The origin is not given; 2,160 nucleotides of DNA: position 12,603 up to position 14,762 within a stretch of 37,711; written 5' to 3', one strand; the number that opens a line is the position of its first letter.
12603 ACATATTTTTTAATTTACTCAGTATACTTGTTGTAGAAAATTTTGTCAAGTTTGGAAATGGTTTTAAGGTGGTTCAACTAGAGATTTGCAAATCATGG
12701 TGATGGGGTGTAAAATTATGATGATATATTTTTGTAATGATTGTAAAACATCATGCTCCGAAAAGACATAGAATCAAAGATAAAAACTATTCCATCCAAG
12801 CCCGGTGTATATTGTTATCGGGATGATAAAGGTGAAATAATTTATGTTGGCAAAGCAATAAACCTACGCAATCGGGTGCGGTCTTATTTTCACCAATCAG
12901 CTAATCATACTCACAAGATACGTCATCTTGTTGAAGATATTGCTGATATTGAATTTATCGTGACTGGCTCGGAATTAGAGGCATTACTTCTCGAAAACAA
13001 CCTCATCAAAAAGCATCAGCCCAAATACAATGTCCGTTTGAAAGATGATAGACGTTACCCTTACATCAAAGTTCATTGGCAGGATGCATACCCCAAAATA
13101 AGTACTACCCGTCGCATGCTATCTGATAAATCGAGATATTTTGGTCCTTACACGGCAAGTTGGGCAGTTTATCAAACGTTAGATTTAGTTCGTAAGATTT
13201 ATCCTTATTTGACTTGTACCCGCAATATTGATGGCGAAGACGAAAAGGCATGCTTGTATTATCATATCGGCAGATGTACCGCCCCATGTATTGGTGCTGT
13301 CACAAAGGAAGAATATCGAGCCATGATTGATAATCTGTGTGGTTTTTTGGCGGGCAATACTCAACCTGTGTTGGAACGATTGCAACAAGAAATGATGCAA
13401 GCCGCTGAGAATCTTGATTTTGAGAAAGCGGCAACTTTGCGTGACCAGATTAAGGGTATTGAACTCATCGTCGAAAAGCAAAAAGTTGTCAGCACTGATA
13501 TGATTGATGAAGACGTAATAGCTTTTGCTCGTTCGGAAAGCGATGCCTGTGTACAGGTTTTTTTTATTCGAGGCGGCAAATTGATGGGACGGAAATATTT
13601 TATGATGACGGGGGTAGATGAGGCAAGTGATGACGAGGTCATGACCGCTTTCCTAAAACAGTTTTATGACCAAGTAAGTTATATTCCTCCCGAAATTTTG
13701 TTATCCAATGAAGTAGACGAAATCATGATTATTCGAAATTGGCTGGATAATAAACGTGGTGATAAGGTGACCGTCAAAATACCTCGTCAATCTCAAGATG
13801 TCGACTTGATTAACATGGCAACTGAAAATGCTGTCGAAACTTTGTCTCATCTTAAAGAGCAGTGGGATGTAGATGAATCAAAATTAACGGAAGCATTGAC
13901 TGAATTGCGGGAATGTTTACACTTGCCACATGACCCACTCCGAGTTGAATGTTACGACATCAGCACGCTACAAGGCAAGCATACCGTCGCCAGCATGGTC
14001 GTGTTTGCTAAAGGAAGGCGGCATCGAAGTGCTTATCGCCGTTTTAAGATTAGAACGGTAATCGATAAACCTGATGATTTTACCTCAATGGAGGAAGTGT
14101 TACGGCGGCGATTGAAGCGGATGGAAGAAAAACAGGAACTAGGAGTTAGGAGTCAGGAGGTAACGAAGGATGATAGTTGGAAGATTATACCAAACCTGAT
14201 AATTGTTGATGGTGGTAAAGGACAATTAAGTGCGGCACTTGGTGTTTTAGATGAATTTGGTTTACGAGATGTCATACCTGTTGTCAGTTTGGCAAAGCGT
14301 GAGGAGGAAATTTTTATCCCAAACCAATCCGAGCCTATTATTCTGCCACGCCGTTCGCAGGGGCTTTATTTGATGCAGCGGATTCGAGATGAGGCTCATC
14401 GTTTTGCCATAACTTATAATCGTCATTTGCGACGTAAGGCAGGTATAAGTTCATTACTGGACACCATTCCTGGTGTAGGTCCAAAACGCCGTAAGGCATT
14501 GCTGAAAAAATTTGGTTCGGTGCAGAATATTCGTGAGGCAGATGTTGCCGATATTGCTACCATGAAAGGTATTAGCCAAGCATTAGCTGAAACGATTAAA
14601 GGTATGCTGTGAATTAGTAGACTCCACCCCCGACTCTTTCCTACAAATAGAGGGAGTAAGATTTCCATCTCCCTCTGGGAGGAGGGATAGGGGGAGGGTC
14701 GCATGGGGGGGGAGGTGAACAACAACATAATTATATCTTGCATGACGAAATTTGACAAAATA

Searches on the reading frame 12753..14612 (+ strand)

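Call 6: search_protein_families(library=pfam, proteins=[window:12753-14612:+], max_evalue=0.001)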
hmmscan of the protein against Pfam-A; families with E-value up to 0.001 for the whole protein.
window:12753-14612:+ (619 aa): 8 families
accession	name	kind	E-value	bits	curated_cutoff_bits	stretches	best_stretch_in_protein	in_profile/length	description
PF08459.17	UvrC_RNaseH_dom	-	2.8e-53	180.4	22.3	1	387-553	2-159/159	UvrC RNAse H endonuclease domain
PF22920.2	UvrC_RNaseH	-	4.3e-36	123.8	24.3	1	252-365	1-114/116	UvrC Ribonuclease H-like domain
PF14520.12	HHH_5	-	4.1e-13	50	27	1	568-615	3-51/57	Helix-hairpin-helix domain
PF01541.30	GIY-YIG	-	9.7e-11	42.3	22.6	1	17-93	2-78/78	GIY-YIG catalytic domain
PF02151.25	UVR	-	1.9e-09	37.4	21.5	1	206-237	3-34/36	UvrB/uvrC motif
PF12826.13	HHH_2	-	9.4e-07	29.4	27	1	572-616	8-52/64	Helix-hairpin-helix motif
PF00633.29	HHH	-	8e-05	22.7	24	0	569-584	13-28/30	Helix-hairpin-helix motif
PF24348.1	DUF7508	-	0.00035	21.1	26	1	8-57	13-59/79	Domain of unknown function (DUF7508)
